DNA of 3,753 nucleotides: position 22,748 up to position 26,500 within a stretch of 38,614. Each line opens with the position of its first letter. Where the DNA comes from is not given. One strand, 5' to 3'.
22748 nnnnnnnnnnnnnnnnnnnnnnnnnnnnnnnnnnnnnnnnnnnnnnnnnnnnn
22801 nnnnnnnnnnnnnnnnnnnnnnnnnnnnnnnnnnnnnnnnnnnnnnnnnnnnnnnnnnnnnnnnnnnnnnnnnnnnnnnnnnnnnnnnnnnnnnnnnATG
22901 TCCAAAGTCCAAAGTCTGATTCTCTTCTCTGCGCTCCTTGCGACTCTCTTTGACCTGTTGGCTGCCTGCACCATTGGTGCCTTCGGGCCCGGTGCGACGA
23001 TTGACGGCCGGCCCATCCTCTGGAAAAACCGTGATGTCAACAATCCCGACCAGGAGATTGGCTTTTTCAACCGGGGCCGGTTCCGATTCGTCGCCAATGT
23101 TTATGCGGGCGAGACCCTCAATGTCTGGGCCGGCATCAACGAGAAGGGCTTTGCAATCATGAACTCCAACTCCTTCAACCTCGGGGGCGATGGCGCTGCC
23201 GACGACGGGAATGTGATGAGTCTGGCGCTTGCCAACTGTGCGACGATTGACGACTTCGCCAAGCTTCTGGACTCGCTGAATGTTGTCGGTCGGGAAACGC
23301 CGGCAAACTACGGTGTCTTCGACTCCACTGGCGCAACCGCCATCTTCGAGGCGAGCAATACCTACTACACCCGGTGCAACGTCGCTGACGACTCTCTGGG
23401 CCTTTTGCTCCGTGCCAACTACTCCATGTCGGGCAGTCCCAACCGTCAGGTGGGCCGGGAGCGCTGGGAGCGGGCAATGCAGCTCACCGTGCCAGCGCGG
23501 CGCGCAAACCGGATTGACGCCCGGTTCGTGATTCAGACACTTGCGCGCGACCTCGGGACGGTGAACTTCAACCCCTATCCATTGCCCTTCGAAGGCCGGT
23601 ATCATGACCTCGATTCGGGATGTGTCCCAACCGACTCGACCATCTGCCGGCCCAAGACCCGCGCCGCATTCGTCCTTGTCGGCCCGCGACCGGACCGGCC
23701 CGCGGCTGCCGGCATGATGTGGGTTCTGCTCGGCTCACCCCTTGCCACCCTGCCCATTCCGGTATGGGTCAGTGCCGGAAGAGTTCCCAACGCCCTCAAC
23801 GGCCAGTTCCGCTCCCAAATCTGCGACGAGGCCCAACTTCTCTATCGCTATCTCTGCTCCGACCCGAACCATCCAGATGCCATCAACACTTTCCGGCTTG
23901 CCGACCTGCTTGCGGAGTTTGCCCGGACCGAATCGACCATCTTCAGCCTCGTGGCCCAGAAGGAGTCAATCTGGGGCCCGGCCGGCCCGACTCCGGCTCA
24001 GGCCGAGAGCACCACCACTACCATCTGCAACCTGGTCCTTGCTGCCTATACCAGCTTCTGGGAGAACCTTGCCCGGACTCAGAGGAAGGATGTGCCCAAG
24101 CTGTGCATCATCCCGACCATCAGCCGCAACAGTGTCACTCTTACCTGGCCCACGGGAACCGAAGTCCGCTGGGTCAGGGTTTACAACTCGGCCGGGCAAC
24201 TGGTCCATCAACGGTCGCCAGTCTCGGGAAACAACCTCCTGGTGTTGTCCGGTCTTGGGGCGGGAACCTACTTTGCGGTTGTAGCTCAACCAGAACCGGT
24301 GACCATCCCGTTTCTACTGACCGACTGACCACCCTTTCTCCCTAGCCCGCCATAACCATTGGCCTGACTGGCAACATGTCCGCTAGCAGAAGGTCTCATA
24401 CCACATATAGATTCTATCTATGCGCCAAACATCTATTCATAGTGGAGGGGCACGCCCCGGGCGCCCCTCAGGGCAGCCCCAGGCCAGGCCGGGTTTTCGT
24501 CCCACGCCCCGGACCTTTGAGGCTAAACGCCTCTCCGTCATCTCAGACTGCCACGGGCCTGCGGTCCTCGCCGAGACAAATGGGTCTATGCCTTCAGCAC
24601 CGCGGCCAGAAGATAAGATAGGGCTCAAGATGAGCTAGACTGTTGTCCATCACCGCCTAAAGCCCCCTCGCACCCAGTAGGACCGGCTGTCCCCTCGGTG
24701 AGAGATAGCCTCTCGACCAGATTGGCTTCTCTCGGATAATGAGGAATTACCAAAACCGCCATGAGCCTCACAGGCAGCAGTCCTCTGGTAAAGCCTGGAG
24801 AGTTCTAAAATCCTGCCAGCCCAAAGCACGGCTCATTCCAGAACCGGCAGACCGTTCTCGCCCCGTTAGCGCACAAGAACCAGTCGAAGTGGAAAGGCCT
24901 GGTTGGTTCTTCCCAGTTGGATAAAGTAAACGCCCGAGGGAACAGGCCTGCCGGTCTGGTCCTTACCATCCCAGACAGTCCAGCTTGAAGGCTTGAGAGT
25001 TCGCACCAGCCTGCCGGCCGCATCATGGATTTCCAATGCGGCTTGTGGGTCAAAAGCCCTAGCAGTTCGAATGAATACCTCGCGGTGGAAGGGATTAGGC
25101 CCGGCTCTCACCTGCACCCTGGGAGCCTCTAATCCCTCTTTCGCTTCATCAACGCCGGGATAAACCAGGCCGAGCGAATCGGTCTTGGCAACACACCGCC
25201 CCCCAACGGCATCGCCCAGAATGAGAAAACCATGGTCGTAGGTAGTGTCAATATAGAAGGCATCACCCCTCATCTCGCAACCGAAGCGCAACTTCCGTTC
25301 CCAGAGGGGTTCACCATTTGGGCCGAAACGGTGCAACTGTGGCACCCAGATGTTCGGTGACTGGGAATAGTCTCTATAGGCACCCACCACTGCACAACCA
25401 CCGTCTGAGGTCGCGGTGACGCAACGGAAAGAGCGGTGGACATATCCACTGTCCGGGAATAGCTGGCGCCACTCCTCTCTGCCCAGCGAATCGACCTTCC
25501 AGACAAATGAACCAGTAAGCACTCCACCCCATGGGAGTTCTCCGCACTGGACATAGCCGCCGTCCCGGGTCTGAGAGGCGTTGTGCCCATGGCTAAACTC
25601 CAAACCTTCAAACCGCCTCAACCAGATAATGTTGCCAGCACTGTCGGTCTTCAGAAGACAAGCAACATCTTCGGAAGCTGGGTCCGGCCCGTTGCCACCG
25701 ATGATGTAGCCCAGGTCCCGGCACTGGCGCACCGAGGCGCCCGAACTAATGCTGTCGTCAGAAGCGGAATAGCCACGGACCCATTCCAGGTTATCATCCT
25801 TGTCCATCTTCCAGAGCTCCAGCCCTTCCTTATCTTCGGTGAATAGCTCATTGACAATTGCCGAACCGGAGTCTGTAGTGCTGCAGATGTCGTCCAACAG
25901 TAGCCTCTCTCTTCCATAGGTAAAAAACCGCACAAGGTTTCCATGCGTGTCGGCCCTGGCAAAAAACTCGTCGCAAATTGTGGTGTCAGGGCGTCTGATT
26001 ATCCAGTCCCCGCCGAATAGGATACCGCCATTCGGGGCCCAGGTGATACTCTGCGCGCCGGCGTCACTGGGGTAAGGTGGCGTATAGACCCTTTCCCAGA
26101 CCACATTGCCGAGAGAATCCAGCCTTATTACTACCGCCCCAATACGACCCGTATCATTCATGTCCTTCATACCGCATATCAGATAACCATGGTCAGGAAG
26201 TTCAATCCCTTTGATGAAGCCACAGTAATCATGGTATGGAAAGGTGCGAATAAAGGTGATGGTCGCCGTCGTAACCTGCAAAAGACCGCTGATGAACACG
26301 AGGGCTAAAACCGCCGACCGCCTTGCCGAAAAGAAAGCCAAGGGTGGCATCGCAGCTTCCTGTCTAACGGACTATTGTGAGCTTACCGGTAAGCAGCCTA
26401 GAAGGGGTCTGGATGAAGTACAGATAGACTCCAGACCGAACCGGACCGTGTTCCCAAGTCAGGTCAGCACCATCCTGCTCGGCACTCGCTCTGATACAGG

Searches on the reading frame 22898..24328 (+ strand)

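Call 24: search_protein_families(library=pfam, proteins=[window:22898-24328:+], max_evalue=0.001)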
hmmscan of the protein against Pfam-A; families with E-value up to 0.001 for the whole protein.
window:22898-24328:+ (476 aa): 1 family
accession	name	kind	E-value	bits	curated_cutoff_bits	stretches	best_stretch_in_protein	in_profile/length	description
PF03417.21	AAT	-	2.9e-05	24.3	23.2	1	40-194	8-162/225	Acyl-coenzyme A:6-aminopenicillanic acid acyl-transferase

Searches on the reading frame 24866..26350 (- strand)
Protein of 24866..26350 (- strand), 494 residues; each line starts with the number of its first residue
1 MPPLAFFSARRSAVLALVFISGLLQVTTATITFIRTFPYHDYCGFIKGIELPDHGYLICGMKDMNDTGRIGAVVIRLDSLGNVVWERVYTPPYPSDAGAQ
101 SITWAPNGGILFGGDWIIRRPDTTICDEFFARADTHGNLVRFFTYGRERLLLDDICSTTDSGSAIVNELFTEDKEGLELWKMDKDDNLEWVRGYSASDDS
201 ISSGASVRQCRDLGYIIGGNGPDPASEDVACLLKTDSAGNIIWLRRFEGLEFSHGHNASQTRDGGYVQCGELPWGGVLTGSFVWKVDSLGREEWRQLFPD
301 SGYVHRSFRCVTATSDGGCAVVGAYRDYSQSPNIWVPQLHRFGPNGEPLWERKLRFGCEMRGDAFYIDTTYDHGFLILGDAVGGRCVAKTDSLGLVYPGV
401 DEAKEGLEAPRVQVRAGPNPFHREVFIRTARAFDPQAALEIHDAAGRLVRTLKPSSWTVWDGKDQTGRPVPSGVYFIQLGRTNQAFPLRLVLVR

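Call 24: search_protein_families(library=pfam, proteins=[window:24866-26350:-], max_evalue=0.001)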
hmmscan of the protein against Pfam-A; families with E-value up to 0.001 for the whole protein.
window:24866-26350:- (494 aa): 1 family
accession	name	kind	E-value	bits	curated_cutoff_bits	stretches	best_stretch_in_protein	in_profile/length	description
PF13860.13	FlgD_ig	-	2.5e-06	27.8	27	1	436-482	24-76/79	FlgD Ig-like domain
